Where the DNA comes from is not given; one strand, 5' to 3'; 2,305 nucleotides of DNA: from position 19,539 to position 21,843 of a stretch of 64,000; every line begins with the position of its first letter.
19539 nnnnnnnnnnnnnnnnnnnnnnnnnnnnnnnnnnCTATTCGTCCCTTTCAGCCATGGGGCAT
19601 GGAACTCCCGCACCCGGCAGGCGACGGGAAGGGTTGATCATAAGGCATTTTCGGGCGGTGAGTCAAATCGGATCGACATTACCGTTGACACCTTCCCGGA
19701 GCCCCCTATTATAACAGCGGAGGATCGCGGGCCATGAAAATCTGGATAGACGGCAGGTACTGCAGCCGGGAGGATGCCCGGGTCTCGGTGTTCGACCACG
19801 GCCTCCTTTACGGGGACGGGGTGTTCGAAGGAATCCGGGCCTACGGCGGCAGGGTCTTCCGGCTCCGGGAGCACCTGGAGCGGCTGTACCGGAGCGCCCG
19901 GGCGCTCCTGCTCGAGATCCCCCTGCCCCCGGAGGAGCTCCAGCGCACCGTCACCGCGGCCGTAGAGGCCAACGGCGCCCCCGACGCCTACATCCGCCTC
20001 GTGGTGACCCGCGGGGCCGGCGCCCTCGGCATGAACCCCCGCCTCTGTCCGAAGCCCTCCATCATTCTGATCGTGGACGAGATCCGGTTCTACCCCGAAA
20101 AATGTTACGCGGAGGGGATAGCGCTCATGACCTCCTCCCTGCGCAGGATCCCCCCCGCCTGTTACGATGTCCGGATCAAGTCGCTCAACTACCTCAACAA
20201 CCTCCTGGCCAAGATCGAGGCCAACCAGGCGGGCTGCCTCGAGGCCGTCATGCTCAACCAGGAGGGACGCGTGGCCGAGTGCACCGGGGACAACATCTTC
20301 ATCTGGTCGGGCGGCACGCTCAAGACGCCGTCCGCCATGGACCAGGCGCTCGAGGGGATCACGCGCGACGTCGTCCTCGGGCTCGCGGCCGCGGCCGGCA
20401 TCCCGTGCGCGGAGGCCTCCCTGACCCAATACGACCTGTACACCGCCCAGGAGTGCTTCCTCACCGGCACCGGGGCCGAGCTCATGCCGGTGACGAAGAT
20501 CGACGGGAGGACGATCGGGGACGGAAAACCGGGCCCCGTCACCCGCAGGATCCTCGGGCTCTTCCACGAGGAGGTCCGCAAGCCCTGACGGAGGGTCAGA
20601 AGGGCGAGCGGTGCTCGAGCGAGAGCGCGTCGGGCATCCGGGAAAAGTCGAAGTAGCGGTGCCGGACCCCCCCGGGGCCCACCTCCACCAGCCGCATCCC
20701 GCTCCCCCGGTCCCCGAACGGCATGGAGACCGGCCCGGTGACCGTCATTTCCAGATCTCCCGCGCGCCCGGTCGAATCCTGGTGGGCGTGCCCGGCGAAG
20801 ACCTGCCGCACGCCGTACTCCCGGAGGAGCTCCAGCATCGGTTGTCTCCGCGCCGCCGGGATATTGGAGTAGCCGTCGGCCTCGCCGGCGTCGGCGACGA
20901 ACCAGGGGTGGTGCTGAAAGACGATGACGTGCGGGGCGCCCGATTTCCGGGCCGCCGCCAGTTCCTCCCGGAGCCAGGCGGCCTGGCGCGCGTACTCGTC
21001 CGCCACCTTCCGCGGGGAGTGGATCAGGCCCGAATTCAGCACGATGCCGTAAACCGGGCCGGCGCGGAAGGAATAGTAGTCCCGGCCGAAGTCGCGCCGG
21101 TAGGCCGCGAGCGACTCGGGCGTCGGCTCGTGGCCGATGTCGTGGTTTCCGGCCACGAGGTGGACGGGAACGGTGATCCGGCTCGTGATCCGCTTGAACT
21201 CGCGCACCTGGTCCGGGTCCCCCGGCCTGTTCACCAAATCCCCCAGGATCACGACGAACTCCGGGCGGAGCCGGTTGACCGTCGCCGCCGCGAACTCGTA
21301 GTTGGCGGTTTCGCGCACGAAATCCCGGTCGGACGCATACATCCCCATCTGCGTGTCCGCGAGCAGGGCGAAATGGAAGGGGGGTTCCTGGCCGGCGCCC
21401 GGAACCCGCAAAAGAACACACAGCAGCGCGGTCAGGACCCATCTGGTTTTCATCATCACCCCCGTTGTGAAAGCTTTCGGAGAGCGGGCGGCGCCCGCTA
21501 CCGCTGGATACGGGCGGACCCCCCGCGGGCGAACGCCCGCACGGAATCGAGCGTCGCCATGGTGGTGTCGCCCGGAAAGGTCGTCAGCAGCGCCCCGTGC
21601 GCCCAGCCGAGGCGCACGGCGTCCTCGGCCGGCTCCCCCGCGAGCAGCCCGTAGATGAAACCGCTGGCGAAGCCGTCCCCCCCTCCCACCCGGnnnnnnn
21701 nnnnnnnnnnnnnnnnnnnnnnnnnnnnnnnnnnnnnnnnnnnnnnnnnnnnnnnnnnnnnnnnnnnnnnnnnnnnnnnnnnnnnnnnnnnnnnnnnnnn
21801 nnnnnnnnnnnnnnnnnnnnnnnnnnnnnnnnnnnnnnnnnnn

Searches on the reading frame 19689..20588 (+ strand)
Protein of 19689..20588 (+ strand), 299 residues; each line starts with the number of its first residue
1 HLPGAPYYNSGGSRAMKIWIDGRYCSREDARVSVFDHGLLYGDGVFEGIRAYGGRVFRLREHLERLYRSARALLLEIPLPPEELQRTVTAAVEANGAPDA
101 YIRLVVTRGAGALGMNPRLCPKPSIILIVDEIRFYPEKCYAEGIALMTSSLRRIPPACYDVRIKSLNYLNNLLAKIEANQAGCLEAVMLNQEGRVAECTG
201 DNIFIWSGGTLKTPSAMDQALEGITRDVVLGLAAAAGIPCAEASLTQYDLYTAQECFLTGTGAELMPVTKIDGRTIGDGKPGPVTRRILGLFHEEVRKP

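Call 42: search_protein_families(library=pfam, proteins=[window:19689-20588:+], max_evalue=0.001)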
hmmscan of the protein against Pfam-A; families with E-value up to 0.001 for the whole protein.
window:19689-20588:+ (299 aa): 1 family
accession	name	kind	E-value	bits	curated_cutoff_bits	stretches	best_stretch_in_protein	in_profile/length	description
PF01063.24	Aminotran_4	-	6.6e-62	209.7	28.5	1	44-271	1-223/223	Amino-transferase class IV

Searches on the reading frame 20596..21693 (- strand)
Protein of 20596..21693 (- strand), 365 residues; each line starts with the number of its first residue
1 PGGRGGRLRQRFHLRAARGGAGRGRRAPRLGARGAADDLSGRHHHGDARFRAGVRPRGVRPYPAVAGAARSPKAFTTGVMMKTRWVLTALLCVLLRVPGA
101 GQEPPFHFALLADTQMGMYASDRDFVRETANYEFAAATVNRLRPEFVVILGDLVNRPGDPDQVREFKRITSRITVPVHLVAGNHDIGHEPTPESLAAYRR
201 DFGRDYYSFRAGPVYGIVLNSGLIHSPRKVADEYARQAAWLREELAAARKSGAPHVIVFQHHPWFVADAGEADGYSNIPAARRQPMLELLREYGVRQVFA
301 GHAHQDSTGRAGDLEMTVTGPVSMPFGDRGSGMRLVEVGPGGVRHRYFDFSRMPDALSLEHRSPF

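Call 42: search_protein_families(library=pfam, proteins=[window:20596-21693:-], max_evalue=0.001)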
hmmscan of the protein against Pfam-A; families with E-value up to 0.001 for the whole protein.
window:20596-21693:- (365 aa): 2 families
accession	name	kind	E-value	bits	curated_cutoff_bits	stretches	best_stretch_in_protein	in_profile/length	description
PF00149.33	Metallophos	-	3.6e-18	67.1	21.5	1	107-305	2-190/191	Calcineurin-like phosphoesterase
PF12850.12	Metallophos_2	-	2.1e-06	28.2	27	1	136-337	20-150/154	Calcineurin-like phosphoesterase superfamily domain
